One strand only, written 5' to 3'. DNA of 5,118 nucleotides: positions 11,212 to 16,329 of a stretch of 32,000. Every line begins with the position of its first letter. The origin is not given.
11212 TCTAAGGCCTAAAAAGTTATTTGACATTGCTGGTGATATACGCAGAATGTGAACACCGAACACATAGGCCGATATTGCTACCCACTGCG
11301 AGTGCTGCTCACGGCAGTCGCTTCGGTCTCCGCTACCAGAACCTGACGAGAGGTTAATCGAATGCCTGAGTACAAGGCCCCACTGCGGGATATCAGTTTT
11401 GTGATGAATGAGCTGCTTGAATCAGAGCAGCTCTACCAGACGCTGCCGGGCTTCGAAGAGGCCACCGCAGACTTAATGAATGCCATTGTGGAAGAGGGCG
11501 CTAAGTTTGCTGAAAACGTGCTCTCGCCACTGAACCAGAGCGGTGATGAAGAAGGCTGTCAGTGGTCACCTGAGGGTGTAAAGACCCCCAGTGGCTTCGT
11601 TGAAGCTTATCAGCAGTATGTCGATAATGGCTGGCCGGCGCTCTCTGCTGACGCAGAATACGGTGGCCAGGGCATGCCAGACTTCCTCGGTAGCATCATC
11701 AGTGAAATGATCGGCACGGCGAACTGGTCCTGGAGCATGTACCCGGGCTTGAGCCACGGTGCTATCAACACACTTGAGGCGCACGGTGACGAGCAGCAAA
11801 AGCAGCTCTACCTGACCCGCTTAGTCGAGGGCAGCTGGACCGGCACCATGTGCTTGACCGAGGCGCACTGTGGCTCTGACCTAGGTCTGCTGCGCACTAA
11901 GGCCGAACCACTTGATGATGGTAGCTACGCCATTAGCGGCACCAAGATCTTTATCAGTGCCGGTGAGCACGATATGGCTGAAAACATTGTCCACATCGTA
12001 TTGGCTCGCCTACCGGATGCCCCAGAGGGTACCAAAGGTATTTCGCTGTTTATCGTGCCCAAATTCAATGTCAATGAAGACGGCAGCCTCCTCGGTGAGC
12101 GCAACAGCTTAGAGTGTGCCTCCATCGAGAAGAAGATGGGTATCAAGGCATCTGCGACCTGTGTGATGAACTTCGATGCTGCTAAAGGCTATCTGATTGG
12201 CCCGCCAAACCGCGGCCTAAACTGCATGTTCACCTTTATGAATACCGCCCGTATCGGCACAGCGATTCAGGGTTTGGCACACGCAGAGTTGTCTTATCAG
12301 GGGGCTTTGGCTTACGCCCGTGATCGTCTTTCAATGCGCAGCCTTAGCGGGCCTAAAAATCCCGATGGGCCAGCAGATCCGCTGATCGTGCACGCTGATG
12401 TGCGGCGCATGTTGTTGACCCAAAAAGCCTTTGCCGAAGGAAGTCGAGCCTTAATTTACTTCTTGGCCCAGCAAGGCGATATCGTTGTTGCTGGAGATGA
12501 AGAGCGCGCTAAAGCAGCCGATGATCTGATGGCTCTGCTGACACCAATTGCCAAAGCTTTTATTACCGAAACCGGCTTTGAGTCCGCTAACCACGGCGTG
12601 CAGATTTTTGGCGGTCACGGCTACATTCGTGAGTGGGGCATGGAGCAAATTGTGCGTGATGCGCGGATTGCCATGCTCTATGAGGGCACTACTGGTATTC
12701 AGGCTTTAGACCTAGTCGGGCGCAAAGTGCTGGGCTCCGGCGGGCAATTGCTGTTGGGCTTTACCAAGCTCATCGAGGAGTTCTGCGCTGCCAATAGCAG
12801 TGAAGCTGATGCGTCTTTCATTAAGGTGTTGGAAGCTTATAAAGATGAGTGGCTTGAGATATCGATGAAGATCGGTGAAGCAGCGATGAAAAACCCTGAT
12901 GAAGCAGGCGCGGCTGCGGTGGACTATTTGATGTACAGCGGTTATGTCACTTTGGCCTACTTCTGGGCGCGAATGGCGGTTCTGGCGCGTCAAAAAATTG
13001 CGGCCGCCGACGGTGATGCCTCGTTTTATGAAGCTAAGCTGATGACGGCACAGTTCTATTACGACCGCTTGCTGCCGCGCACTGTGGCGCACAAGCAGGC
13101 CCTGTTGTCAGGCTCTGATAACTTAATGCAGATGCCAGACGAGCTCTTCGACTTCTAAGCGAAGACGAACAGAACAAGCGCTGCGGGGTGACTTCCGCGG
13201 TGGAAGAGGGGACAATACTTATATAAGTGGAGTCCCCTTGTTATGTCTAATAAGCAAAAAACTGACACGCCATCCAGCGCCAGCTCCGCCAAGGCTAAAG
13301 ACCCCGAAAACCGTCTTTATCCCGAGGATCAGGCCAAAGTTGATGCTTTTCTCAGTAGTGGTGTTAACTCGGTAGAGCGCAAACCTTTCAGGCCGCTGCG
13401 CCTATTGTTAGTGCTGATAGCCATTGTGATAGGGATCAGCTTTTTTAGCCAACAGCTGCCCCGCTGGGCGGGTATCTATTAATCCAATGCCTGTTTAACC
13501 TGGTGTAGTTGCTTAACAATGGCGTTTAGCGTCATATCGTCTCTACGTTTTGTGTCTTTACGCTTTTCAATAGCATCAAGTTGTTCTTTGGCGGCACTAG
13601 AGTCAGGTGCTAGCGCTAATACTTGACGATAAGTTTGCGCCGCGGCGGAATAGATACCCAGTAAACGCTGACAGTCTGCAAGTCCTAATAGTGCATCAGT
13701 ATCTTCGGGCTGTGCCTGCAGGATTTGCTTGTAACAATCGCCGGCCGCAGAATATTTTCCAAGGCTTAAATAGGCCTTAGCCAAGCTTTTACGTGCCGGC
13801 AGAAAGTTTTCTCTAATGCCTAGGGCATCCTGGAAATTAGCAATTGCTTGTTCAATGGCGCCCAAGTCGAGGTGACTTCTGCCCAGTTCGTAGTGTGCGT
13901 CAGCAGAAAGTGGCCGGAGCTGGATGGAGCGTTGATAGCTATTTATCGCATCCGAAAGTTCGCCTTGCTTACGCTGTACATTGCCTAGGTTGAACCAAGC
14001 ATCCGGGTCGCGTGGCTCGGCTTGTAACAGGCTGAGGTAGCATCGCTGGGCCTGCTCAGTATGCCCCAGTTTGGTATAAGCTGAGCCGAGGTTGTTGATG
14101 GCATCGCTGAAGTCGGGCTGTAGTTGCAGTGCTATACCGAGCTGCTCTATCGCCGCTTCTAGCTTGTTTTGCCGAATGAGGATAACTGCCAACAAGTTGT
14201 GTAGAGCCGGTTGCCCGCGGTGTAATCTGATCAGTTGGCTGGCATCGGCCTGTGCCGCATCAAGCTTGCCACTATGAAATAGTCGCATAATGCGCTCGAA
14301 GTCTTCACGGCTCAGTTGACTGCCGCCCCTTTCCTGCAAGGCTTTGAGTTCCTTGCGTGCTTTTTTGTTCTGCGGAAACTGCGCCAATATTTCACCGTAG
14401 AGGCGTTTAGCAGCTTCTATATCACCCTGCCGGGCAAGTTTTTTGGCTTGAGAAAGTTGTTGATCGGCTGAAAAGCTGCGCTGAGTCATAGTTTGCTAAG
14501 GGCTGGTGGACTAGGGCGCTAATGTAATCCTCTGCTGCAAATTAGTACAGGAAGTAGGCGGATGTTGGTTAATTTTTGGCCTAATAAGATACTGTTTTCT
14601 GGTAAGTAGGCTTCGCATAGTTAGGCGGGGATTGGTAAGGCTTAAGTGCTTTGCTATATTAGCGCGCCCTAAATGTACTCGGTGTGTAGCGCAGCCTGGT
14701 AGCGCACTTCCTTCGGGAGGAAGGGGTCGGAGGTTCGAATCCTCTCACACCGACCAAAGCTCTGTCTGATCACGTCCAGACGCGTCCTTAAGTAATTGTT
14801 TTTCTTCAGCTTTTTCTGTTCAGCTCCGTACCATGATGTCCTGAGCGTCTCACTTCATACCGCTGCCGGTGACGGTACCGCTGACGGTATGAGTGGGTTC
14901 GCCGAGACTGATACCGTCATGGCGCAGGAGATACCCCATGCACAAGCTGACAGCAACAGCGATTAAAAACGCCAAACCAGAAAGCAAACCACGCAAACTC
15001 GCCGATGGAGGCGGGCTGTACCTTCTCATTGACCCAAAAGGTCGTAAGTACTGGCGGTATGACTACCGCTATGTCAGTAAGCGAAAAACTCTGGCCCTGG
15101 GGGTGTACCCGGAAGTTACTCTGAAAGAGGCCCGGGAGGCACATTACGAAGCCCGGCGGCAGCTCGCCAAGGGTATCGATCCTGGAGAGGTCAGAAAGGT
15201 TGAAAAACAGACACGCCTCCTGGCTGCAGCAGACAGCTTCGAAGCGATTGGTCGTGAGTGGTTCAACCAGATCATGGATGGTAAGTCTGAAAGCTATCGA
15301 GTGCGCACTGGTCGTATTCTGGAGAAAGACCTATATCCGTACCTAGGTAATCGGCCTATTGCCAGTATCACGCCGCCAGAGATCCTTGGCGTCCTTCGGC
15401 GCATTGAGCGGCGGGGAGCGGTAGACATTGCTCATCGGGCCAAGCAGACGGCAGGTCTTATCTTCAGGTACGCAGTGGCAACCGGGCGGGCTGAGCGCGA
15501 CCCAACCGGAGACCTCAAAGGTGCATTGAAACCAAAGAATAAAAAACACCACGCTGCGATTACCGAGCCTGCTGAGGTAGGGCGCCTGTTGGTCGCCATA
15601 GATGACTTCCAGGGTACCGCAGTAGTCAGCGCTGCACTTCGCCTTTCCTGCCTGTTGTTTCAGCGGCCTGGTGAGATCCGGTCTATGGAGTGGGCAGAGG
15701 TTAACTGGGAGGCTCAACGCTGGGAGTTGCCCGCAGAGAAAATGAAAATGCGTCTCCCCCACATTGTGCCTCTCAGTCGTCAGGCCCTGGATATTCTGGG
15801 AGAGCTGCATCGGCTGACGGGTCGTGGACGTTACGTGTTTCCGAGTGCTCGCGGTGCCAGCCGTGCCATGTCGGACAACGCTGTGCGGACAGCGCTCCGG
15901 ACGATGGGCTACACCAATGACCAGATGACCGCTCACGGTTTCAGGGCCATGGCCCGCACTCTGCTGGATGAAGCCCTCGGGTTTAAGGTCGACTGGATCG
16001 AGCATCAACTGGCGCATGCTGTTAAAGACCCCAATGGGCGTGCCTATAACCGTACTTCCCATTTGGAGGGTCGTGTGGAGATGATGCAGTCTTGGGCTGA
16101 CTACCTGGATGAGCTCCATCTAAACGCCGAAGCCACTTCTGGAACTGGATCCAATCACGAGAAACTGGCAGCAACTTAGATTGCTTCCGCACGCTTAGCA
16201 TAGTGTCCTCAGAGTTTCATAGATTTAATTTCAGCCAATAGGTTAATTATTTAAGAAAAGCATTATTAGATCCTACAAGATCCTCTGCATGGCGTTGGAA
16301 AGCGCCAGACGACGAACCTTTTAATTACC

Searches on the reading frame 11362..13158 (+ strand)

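Call 40: search_protein_families(library=pfam, proteins=[window:11362-13158:+], max_evalue=0.001)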
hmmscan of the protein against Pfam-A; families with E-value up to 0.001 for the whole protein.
window:11362-13158:+ (598 aa): 5 families
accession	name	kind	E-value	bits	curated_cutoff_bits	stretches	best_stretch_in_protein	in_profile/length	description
PF12806.12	Acyl-CoA_dh_C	-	3.6e-36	124.4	30.3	1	467-592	1-124/124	Acetyl-CoA dehydrogenase C-terminal like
PF00441.29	Acyl-CoA_dh_1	-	1.4e-19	71.1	22.4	1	283-450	1-144/150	Acyl-CoA dehydrogenase, C-terminal domain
PF02771.21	Acyl-CoA_dh_N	-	9e-12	45.8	22.9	1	41-157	6-112/113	Acyl-CoA dehydrogenase, N-terminal domain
PF02770.24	Acyl-CoA_dh_M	-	5.3e-11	43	33.3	1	163-272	2-95/97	Acyl-CoA dehydrogenase, middle domain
PF22924.1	ACOX_C_alpha1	-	0.00011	22.5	27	1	389-444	102-157/169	Acyl-CoA oxidase, C-alpha1 domain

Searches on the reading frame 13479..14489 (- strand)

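Call 40: search_protein_families(library=pfam, proteins=[window:13479-14489:-], max_evalue=0.001)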
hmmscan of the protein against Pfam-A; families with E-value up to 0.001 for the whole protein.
window:13479-14489:- (336 aa): 29 families (the best 25 are shown)
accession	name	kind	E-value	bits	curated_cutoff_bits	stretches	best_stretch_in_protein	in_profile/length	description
PF13432.12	TPR_16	-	1.6e-37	127.9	32.7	4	236-297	3-64/65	Tetratricopeptide repeat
PF00515.34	TPR_1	-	3.6e-37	125.1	27.8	3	162-193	1-32/34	Tetratricopeptide repeat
PF07719.23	TPR_2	-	6e-36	120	27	1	162-193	1-32/34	Tetratricopeptide repeat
PF14559.12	TPR_19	-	4.5e-30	104.2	25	5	244-301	5-62/68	Tetratricopeptide repeat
PF13414.12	TPR_11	-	3e-29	100.9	26.8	3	169-210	1-42/42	TPR repeat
PF13181.12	TPR_8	-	5.4e-28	95.2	25.7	0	163-193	2-32/34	Tetratricopeptide repeat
PF13428.12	TPR_14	-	7.2e-27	91.6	23.5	2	232-272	3-43/44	Tetratricopeptide repeat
PF13431.12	TPR_17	-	1.1e-23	81.9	24.4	2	150-182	1-33/34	Tetratricopeptide repeat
PF13176.12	TPR_7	-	2.6e-21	74.3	27.9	1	164-192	1-29/36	Tetratricopeptide repeat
PF13174.12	TPR_6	-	1.1e-19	70.1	26.3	1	265-297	1-33/33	Tetratricopeptide repeat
PF13424.12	TPR_12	-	2.6e-15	56.8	30.1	2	164-227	5-76/77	Tetratricopeptide repeat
PF23914.1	TPR_CcmH_CycH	-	5.6e-15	56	42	2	202-298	56-155/158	Cytochrome c-type biogenesis protein H TPR domain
PF13371.12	TPR_9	-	1.1e-13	51.5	35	2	136-199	3-66/73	Tetratricopeptide repeat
PF12895.13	ANAPC3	-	9.8e-13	48.6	27.2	1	150-221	11-81/82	Anaphase-promoting complex, cyclosome, subunit 3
PF24575.1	TPR_Slam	-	5e-10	40.2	35.2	0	11-48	50-87/104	Surface lipoprotein assembly modifier, N-terminal TPR repeats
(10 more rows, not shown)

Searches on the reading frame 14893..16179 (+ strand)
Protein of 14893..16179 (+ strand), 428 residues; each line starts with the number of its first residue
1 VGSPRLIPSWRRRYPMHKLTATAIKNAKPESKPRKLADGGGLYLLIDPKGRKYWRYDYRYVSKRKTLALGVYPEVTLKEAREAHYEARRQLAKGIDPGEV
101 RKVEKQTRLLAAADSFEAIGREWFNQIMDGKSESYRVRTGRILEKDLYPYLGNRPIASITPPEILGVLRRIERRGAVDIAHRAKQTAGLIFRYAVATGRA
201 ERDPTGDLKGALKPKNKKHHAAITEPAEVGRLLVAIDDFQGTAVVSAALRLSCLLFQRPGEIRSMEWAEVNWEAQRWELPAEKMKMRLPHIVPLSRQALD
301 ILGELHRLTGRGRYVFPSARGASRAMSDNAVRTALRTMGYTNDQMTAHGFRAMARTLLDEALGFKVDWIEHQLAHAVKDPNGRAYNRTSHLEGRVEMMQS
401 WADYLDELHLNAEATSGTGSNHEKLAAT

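Call 40: search_protein_families(library=pfam, proteins=[window:14893-16179:+], max_evalue=0.001)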
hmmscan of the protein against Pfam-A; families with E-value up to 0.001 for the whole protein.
window:14893-16179:+ (428 aa): 4 families
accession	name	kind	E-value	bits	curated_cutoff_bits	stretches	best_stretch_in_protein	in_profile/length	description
PF22022.2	Phage_int_M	-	1.8e-31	108.7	27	1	116-211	1-96/96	Phage integrase central domain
PF13356.12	Arm-DNA-bind_3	-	1.4e-28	99.2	27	1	19-102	1-81/83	Arm DNA-binding domain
PF00589.27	Phage_integrase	-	1.7e-14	54.4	27.1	1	226-378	5-159/172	Phage integrase family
PF14659.12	Phage_int_SAM_3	-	0.00011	22.7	22.6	1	121-164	7-50/58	Phage integrase, N-terminal SAM-like domain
